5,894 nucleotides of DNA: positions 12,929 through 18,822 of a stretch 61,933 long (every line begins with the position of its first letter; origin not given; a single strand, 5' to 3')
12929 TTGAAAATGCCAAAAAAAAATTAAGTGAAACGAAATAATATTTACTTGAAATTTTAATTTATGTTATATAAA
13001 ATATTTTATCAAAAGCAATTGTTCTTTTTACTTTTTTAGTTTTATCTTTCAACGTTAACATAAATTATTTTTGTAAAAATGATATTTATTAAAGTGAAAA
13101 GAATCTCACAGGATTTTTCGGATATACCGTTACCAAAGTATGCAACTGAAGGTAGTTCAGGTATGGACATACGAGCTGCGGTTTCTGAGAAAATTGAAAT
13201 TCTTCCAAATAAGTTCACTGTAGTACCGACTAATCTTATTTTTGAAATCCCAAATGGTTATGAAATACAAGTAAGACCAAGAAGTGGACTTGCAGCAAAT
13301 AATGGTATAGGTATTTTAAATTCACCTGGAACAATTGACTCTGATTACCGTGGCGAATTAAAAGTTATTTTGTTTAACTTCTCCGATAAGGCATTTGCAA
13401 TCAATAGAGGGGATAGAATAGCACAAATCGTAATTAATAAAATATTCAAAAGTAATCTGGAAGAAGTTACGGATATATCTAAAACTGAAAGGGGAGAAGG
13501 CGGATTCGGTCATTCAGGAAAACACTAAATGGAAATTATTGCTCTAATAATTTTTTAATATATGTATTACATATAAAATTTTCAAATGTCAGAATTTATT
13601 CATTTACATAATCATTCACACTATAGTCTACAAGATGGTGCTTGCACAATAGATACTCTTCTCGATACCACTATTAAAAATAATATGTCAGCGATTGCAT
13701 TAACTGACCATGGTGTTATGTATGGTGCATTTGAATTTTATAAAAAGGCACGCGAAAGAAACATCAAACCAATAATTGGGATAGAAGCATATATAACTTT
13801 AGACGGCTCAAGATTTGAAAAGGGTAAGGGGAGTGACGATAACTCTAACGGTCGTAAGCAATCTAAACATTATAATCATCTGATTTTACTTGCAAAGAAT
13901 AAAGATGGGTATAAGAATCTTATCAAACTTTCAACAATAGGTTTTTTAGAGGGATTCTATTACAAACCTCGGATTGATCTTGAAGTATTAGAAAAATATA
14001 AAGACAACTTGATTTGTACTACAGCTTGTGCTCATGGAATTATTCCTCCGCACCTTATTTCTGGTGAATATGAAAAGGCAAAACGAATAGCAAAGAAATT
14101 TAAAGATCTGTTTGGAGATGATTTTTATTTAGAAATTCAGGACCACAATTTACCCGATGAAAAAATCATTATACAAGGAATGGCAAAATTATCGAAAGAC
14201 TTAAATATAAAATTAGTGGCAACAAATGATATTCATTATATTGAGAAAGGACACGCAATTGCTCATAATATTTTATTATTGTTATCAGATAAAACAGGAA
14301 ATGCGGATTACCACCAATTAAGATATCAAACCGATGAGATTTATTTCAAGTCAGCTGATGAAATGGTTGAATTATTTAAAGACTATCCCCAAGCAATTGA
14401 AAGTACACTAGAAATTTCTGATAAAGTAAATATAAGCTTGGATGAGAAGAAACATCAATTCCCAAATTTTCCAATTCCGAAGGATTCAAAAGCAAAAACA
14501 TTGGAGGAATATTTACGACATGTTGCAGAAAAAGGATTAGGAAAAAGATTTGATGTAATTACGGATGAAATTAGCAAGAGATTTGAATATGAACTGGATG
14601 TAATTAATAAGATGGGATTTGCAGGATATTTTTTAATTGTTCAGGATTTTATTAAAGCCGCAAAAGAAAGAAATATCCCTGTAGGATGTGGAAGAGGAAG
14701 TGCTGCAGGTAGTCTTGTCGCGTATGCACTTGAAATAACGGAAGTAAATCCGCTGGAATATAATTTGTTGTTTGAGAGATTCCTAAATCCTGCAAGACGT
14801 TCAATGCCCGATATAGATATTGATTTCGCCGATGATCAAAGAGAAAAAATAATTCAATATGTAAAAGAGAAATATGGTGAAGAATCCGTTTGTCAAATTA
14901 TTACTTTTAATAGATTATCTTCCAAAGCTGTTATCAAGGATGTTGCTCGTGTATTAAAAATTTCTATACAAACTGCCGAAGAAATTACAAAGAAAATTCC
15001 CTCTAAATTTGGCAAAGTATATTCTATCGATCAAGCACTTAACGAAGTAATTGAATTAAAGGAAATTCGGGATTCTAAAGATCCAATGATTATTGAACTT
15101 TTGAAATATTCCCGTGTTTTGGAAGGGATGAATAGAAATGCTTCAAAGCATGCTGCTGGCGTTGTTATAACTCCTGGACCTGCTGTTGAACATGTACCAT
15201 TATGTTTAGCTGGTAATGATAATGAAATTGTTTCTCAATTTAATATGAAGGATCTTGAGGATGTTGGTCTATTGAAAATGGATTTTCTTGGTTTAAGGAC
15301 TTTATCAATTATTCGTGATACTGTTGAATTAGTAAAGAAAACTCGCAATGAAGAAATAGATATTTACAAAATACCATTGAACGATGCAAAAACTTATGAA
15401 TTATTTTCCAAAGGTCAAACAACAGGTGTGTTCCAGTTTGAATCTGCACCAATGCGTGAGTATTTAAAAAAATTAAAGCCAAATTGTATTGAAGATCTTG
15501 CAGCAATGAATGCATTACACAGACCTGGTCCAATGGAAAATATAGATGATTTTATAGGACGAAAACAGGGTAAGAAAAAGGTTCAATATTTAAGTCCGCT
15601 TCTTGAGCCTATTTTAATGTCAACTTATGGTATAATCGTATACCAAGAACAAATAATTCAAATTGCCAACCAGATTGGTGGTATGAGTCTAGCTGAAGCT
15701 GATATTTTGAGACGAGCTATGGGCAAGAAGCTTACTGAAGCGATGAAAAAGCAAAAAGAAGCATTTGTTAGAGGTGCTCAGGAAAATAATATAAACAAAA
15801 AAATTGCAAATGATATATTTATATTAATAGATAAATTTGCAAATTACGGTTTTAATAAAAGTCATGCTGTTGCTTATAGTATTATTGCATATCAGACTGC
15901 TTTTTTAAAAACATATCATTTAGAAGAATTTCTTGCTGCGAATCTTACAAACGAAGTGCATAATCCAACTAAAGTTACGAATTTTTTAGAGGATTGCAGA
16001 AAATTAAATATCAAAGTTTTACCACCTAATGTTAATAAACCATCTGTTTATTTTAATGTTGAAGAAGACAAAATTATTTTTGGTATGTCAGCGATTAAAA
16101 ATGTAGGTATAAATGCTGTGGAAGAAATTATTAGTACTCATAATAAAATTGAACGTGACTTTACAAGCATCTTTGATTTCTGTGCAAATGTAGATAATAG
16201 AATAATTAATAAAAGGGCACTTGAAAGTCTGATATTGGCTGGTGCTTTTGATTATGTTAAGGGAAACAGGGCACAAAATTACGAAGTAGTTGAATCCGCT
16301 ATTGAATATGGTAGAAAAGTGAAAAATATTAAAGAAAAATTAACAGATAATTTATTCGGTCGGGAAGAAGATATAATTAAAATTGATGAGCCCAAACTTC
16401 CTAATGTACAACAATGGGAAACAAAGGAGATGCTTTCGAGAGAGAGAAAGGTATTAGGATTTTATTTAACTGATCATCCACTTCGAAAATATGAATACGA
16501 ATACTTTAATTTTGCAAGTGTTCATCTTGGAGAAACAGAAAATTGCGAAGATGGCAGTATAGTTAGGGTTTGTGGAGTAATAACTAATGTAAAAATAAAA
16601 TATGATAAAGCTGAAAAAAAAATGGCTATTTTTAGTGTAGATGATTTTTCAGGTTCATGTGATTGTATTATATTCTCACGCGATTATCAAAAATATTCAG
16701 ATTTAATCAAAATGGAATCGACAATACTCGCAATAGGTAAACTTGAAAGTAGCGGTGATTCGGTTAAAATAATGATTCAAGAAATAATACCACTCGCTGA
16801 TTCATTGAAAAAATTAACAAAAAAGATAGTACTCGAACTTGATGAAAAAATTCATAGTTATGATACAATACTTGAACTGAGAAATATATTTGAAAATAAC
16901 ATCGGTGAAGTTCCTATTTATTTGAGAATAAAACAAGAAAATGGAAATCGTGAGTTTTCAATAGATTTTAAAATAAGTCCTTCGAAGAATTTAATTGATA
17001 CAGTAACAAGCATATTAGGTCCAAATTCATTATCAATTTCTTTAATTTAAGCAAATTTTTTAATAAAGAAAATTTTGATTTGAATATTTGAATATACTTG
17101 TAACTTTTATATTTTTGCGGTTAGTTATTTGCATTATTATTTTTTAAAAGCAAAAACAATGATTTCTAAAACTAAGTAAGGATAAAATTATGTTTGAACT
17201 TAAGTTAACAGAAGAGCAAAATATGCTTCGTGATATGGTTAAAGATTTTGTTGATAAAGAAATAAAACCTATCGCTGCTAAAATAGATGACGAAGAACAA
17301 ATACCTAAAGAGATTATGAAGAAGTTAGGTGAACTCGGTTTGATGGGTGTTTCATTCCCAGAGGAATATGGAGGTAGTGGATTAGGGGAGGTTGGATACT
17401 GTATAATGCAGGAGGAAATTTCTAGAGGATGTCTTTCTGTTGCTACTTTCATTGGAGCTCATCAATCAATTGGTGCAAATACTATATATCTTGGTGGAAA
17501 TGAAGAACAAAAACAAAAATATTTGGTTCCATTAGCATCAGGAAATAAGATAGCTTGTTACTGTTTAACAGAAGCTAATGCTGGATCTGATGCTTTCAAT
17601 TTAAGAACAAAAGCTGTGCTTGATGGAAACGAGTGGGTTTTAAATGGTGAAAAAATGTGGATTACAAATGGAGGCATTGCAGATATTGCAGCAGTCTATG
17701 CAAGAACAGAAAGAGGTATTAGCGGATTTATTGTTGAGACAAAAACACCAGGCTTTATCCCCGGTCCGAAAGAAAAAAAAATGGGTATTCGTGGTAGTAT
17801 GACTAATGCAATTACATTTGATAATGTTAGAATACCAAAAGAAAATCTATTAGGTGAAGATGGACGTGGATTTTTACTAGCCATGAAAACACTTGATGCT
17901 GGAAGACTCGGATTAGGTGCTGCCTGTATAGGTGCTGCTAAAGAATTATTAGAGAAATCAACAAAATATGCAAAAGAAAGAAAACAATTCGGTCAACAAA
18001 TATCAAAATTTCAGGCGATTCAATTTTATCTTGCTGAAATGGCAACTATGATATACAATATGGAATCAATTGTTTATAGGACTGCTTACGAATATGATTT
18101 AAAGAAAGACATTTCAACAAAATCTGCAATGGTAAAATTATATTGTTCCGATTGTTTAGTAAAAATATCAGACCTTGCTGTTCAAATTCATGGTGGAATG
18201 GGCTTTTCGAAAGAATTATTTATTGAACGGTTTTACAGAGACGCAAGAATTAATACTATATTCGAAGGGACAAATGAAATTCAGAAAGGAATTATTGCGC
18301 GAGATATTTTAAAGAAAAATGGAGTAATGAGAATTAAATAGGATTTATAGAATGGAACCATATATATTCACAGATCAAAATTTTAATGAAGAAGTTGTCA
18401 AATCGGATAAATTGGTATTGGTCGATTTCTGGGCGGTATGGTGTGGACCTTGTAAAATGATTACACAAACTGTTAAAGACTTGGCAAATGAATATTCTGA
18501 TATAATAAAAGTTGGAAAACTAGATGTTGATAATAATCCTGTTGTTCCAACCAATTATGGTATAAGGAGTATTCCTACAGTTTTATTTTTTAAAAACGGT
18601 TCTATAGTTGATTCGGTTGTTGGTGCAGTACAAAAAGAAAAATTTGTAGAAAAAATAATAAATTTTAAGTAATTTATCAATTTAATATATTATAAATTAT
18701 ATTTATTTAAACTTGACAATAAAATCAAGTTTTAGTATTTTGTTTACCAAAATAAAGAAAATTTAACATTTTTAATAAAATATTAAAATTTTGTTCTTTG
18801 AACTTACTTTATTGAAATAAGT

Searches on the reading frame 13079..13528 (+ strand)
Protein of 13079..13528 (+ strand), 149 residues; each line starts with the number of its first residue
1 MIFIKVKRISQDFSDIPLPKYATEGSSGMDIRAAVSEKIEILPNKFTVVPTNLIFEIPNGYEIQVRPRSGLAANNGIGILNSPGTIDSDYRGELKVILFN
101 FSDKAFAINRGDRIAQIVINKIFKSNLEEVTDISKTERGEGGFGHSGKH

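Call 13: search_protein_families(library=pfam, proteins=[window:13079-13528:+], max_evalue=0.001)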
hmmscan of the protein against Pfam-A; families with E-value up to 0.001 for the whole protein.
window:13079-13528:+ (149 aa): 2 families
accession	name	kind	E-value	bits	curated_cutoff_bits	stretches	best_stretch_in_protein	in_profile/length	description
PF00692.24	dUTPase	-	1.4e-32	112.6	22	1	16-147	3-129/129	dUTPase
PF22769.1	DCD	-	9.1e-09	36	27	1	35-121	67-152/153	dCTP deaminase-like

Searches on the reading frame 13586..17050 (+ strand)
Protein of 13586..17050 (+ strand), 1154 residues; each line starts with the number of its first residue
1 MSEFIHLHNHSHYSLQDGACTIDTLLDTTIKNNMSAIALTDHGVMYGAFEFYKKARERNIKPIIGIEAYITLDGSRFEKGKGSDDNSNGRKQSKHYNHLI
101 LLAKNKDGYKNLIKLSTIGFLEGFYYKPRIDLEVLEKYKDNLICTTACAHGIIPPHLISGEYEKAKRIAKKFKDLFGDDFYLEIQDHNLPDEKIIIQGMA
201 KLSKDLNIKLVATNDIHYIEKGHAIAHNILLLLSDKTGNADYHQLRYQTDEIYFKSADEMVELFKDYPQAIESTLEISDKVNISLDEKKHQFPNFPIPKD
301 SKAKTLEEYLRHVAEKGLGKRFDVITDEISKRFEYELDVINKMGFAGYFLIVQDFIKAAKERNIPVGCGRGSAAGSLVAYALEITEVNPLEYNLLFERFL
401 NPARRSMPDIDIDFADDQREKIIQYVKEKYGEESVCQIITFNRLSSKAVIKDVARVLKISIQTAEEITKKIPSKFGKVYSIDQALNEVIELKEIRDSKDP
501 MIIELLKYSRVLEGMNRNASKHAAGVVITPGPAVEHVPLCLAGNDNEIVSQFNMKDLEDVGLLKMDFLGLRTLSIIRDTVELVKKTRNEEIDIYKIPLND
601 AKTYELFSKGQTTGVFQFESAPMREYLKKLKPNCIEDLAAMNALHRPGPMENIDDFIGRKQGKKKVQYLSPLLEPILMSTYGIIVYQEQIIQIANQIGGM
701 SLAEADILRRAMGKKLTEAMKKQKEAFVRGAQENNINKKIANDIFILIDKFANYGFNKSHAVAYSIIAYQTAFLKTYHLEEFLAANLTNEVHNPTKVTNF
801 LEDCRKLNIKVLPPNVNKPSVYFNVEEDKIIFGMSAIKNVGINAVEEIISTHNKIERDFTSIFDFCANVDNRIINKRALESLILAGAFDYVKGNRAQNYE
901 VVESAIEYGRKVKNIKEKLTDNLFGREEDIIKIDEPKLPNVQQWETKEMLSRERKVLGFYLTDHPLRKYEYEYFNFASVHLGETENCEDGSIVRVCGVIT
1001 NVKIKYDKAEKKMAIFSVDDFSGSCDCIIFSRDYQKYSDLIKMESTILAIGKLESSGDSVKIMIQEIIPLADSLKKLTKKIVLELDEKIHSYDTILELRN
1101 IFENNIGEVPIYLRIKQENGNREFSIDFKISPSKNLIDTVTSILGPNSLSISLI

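Call 13: search_protein_families(library=pfam, proteins=[window:13586-17050:+], max_evalue=0.001)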
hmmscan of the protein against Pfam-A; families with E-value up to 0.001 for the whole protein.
window:13586-17050:+ (1154 aa): 5 families
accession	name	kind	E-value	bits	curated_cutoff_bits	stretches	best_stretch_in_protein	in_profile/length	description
PF07733.18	DNA_pol3_alpha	-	2.2e-98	329.5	23.9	1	308-569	1-260/260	Bacterial DNA polymerase III alpha NTPase domain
PF17657.6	DNA_pol3_finger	-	2.8e-65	219.1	22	1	572-735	1-166/166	Bacterial DNA polymerase III alpha subunit finger domain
PF02811.25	PHP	-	1.9e-54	184.9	26.4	1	6-187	1-164/164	PHP domain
PF14579.12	HHH_6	-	9.7e-26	90.3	25.6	1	808-897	1-89/90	Helix-hairpin-helix motif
PF01336.31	tRNA_anti-codon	-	3.2e-11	43.4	27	1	993-1070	1-75/75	OB-fold nucleic acid binding domain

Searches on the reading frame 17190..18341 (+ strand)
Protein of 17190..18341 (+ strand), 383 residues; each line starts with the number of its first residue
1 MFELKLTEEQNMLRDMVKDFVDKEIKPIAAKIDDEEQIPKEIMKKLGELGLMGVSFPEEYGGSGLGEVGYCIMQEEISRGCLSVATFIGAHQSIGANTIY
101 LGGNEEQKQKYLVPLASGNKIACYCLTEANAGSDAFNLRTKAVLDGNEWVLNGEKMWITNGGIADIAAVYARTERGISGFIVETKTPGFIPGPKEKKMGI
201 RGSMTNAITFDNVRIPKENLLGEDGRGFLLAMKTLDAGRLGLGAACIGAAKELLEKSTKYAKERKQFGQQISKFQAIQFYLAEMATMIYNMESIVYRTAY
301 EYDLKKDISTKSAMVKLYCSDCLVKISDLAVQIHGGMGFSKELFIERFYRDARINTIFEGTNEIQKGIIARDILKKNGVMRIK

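Call 13: search_protein_families(library=pfam, proteins=[window:17190-18341:+], max_evalue=0.001)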
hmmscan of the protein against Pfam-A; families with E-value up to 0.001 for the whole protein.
window:17190-18341:+ (383 aa): 6 families
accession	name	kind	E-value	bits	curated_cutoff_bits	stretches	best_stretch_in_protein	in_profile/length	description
PF00441.29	Acyl-CoA_dh_1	-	3.3e-47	160.8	22.4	1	225-373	1-149/150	Acyl-CoA dehydrogenase, C-terminal domain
PF02771.21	Acyl-CoA_dh_N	-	3.9e-43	146.8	22.9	1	7-118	1-112/113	Acyl-CoA dehydrogenase, N-terminal domain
PF02770.24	Acyl-CoA_dh_M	-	3.2e-25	88.6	33.3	1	123-213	1-97/97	Acyl-CoA dehydrogenase, middle domain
PF08028.16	Acyl-CoA_dh_2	-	1.9e-15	57.8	22.7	1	240-362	1-133/134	Acyl-CoA dehydrogenase, C-terminal domain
PF22924.1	ACOX_C_alpha1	-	2.3e-07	31.2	27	1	260-365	51-160/169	Acyl-CoA oxidase, C-alpha1 domain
PF21263.2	Acyl-CoA-dh_C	-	1.1e-06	29.3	27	1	265-330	15-74/96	Acyl-CoA dehydrogenase, C-terminal domain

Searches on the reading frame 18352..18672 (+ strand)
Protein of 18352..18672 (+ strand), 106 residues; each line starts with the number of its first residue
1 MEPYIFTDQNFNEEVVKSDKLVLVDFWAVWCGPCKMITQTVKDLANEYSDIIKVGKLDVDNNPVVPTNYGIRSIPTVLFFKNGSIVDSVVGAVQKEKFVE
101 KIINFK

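Call 13: search_protein_families(library=pfam, proteins=[window:18352-18672:+], max_evalue=0.001)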
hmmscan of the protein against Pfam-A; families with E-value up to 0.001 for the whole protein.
window:18352-18672:+ (106 aa): 4 families
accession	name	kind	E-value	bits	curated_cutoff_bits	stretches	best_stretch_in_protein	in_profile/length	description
PF00085.26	Thioredoxin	-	1e-32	112.6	23.5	1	5-102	4-101/103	Thioredoxin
PF13098.12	Thioredoxin_2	-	1.8e-09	38.3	27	1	17-100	3-102/104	Thioredoxin-like domain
PF13905.12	Thioredoxin_8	-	3e-06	27.9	27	1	20-50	2-32/94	Thioredoxin-like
PF13192.12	Thioredoxin_3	-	0.00035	21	24.8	1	31-103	10-75/76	Thioredoxin domain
